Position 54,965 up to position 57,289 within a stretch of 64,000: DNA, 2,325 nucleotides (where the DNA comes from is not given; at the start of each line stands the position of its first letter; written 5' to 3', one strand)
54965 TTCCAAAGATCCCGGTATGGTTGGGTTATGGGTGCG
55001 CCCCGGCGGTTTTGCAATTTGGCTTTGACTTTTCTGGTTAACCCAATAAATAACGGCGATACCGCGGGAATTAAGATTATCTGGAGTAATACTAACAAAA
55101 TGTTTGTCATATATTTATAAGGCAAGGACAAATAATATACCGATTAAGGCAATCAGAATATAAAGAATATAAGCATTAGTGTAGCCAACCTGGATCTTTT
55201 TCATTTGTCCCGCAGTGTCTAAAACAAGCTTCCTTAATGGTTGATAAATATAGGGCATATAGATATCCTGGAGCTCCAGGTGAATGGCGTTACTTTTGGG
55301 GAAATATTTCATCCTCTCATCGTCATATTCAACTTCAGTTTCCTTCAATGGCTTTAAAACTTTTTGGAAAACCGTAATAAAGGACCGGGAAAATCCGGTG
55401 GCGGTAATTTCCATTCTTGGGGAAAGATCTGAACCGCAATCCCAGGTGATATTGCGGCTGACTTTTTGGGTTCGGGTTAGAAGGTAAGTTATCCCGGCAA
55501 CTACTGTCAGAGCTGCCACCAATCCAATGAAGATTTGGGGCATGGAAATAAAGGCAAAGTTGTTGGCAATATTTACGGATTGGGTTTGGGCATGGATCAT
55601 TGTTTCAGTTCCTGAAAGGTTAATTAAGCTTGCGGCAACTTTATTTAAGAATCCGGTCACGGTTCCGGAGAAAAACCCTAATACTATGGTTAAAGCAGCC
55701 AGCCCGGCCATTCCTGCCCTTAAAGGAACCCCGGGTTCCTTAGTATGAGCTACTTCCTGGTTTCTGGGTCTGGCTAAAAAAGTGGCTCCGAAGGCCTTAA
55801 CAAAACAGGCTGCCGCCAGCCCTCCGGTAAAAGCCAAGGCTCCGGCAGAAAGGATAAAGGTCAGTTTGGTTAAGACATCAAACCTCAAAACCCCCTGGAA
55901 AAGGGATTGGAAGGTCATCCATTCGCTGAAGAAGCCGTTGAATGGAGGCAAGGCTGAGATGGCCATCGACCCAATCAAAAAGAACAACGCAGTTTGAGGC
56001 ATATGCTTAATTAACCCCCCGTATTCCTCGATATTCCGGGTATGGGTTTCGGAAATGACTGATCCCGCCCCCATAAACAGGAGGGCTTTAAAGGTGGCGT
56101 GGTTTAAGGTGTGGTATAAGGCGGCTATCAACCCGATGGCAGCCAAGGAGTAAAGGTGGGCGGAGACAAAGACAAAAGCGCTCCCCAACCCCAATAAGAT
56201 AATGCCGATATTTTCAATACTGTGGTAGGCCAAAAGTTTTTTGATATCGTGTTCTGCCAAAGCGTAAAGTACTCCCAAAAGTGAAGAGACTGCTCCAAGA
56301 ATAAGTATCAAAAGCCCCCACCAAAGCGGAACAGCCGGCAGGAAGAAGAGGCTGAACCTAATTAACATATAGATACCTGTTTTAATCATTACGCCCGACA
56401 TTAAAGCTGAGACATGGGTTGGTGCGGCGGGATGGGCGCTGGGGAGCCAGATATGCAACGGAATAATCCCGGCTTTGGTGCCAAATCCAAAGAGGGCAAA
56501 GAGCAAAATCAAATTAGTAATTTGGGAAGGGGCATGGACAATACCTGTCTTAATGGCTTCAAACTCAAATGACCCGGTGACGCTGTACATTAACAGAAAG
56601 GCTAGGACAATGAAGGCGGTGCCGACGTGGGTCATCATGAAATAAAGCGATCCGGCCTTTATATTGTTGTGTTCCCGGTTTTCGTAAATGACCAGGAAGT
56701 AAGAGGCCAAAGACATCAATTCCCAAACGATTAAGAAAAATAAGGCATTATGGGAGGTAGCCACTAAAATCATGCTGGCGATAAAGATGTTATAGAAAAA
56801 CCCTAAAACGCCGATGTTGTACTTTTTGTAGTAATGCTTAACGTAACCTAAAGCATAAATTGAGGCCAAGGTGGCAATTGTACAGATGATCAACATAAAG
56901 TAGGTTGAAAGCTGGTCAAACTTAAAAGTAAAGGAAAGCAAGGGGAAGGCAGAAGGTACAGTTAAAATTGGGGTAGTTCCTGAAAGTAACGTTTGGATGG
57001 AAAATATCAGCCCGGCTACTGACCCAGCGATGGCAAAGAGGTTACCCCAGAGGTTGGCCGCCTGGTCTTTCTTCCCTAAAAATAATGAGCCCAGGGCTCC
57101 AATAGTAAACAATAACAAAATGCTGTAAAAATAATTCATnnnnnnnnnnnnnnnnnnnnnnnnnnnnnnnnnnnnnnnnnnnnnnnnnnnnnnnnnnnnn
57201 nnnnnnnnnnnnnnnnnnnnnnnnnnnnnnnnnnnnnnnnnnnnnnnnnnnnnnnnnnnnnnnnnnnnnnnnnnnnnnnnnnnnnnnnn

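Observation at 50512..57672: Six-gene hydrogenase-4 (Hyf)/Ehr-like membrane complex whose redox-cofactor ligands have been lost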

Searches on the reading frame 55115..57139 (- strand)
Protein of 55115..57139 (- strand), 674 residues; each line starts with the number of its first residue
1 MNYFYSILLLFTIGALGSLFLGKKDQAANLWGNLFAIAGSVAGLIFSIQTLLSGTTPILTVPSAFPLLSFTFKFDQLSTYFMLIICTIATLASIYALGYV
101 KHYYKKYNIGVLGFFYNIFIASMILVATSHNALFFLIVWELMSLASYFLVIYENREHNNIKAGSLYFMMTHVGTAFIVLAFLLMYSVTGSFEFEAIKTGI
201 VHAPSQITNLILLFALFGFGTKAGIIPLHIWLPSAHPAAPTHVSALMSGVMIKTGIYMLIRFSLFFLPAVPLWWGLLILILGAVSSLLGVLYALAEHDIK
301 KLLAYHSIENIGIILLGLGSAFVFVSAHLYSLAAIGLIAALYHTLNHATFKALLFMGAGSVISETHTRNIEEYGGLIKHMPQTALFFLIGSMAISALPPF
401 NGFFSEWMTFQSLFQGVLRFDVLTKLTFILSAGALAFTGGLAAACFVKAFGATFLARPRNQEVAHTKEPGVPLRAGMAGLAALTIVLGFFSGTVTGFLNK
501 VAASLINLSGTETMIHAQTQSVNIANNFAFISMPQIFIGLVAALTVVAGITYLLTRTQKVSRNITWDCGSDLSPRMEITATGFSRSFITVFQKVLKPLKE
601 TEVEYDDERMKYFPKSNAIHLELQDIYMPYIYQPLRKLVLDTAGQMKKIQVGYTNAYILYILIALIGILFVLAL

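Call 3: search_protein_families(library=pfam, proteins=[window:55115-57139:-], max_evalue=0.01)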
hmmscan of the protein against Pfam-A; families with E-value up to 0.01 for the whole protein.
window:55115-57139:- (674 aa): 2 families
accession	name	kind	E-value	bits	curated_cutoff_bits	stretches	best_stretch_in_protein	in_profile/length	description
PF00361.26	Proton_antipo_M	-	6.8e-63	213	21.5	1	130-423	2-285/294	NADH:quinone oxidoreductase/Mrp antiporter, TM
PF00662.26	Proton_antipo_N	-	1.4e-07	31.8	24.5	1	68-103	9-44/51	NADH-Ubiquinone oxidoreductase (complex I), chain 5 N-terminus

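Call 4: search_protein_families(library=ncbifam, proteins=[window:55115-57139:-], max_evalue=0.01)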
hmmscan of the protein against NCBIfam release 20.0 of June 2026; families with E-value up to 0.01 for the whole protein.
window:55115-57139:- (674 aa): 74 families (the best 25 are shown)
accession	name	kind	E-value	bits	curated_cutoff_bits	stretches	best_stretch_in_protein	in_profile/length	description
NF005086.0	PRK06521.1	equivalog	2.5e-199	664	667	1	5-673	9-668/669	hydrogenase 4 subunit B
NF006418.0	PRK08667.1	equivalog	3.6e-160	534.6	794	2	4-495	6-490/644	hydrogenase membrane subunit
NF005958.0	PRK08042.1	equivalog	7.9e-90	302.4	727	1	30-596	30-565/608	formate hydrogenlyase subunit 3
NF006419.0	PRK08668.1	equivalog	2.8e-74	251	617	1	6-594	6-560/613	NADH dehydrogenase subunit M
NF006240.0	PRK08376.1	subfamily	4.3e-73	247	662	1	61-504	73-505/521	putative monovalent cation/H+ antiporter subunit D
NF005046.0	PRK06459.1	equivalog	8.5e-64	216.2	460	1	54-672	23-584/587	hydrogenase 4 subunit B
NF009288.0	PRK12648.1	equivalog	1.6e-62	211.9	1104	1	6-509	5-490/954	monovalent cation/H+ antiporter subunit A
NF005141.0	PRK06590.1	equivalog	5.3e-62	210.6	556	1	3-672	4-609/615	NADH-quinone oxidoreductase subunit L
TIGR00940.1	2a6301s01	subfamily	7.4e-61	206.4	920.45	1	68-512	67-510/793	monovalent cation:proton antiporter subunit A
NF009310.0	PRK12668.1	equivalog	4.8e-60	204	564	1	67-500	59-443/584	Na(+)/H(+) antiporter subunit D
NF009285.0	PRK12645.1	equivalog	2.2e-59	201.5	1028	1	68-573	70-576/804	Na+/H+ antiporter subunit A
NF005044.0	PRK06458.1-4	equivalog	2.3e-58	198.3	610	1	72-507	70-496/531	hydrogenase 4 subunit F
NF005097.0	PRK06525.1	equivalog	4.8e-58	197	430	1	10-490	8-474/480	hydrogenase 4 subunit D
TIGR01974.1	NDH_I_L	subfamily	3.2e-57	194.8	407.5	1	68-559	74-542/630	NADH-quinone oxidoreductase subunit L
NF009287.0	PRK12647.1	equivalog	3e-56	191.4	937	1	20-544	19-516/773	putative monovalent cation/H+ antiporter subunit A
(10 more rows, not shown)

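Call 32: search_solved_structures(query=window:55115-57139:-, show_alignments=3, max_evalue=1e-20)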
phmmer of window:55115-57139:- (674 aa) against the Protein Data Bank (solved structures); distinct sequences matched with E-value up to 1e-20: 61 (the best 60 are shown).
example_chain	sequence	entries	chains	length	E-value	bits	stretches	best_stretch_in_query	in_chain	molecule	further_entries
7z0s_C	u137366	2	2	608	6.7e-78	265.9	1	34-597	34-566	Formate hydrogenlyase subunit 3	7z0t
6cfw_H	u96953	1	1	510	8.8e-65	222.6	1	7-495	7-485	Monovalent cation/H+ antiporter subunit D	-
7qru_A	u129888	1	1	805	4.4e-49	170.7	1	60-495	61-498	Na+/H+ antiporter subunit A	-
6z16_A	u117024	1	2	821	4.1e-41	144.4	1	67-496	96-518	Multisubunit Na+/H+ antiporter, A subunit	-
6u8y_X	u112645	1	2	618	2.4e-38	135.2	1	114-504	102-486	NADH dehydrogenase subunit M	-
8e9g_L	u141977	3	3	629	5.9e-38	133.9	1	7-468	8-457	NADH-quinone oxidoreductase, L subunit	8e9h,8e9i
6hum_F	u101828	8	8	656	3e-35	125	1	68-499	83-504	NADH dehydrogenase subunit 5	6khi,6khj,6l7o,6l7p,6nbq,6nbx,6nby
3rko_L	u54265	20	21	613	7.7e-35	123.6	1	68-406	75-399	NADH-QUINONE OXIDOREDUCTASE SUBUNIT L | Proton-translocating NADH-quinone oxidoreductase, chain L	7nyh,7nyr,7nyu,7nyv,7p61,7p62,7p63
7z7r_L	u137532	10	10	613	8e-35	123.6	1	68-406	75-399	NADH dehydrogenase subunit L | NADH-quinone oxidoreductase subunit L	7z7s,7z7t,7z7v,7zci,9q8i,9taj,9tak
4he8_L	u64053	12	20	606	5.2e-34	120.9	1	41-408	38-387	NADH-quinone oxidoreductase subunit 12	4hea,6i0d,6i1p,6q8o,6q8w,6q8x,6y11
7qru_D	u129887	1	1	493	1.2e-33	119.6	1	7-505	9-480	Na+/H+ antiporter subunit D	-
9grx_F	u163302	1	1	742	2.1e-33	118.9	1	65-406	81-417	NAD(P)H-quinone oxidoreductase subunit 5, chloroplastic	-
7zm7_5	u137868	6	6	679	3.1e-33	118.3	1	5-459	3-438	NADH-ubiquinone oxidoreductase chain 5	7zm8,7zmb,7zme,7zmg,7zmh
7wff_F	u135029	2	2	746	4e-32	114.7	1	68-407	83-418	NAD(P)H-quinone oxidoreductase subunit 5, chloroplastic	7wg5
7eu3_F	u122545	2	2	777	1e-31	113.3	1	60-411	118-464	NAD(P)H-quinone oxidoreductase subunit F | NADH-plastoquinone oxidoreductase subunit 5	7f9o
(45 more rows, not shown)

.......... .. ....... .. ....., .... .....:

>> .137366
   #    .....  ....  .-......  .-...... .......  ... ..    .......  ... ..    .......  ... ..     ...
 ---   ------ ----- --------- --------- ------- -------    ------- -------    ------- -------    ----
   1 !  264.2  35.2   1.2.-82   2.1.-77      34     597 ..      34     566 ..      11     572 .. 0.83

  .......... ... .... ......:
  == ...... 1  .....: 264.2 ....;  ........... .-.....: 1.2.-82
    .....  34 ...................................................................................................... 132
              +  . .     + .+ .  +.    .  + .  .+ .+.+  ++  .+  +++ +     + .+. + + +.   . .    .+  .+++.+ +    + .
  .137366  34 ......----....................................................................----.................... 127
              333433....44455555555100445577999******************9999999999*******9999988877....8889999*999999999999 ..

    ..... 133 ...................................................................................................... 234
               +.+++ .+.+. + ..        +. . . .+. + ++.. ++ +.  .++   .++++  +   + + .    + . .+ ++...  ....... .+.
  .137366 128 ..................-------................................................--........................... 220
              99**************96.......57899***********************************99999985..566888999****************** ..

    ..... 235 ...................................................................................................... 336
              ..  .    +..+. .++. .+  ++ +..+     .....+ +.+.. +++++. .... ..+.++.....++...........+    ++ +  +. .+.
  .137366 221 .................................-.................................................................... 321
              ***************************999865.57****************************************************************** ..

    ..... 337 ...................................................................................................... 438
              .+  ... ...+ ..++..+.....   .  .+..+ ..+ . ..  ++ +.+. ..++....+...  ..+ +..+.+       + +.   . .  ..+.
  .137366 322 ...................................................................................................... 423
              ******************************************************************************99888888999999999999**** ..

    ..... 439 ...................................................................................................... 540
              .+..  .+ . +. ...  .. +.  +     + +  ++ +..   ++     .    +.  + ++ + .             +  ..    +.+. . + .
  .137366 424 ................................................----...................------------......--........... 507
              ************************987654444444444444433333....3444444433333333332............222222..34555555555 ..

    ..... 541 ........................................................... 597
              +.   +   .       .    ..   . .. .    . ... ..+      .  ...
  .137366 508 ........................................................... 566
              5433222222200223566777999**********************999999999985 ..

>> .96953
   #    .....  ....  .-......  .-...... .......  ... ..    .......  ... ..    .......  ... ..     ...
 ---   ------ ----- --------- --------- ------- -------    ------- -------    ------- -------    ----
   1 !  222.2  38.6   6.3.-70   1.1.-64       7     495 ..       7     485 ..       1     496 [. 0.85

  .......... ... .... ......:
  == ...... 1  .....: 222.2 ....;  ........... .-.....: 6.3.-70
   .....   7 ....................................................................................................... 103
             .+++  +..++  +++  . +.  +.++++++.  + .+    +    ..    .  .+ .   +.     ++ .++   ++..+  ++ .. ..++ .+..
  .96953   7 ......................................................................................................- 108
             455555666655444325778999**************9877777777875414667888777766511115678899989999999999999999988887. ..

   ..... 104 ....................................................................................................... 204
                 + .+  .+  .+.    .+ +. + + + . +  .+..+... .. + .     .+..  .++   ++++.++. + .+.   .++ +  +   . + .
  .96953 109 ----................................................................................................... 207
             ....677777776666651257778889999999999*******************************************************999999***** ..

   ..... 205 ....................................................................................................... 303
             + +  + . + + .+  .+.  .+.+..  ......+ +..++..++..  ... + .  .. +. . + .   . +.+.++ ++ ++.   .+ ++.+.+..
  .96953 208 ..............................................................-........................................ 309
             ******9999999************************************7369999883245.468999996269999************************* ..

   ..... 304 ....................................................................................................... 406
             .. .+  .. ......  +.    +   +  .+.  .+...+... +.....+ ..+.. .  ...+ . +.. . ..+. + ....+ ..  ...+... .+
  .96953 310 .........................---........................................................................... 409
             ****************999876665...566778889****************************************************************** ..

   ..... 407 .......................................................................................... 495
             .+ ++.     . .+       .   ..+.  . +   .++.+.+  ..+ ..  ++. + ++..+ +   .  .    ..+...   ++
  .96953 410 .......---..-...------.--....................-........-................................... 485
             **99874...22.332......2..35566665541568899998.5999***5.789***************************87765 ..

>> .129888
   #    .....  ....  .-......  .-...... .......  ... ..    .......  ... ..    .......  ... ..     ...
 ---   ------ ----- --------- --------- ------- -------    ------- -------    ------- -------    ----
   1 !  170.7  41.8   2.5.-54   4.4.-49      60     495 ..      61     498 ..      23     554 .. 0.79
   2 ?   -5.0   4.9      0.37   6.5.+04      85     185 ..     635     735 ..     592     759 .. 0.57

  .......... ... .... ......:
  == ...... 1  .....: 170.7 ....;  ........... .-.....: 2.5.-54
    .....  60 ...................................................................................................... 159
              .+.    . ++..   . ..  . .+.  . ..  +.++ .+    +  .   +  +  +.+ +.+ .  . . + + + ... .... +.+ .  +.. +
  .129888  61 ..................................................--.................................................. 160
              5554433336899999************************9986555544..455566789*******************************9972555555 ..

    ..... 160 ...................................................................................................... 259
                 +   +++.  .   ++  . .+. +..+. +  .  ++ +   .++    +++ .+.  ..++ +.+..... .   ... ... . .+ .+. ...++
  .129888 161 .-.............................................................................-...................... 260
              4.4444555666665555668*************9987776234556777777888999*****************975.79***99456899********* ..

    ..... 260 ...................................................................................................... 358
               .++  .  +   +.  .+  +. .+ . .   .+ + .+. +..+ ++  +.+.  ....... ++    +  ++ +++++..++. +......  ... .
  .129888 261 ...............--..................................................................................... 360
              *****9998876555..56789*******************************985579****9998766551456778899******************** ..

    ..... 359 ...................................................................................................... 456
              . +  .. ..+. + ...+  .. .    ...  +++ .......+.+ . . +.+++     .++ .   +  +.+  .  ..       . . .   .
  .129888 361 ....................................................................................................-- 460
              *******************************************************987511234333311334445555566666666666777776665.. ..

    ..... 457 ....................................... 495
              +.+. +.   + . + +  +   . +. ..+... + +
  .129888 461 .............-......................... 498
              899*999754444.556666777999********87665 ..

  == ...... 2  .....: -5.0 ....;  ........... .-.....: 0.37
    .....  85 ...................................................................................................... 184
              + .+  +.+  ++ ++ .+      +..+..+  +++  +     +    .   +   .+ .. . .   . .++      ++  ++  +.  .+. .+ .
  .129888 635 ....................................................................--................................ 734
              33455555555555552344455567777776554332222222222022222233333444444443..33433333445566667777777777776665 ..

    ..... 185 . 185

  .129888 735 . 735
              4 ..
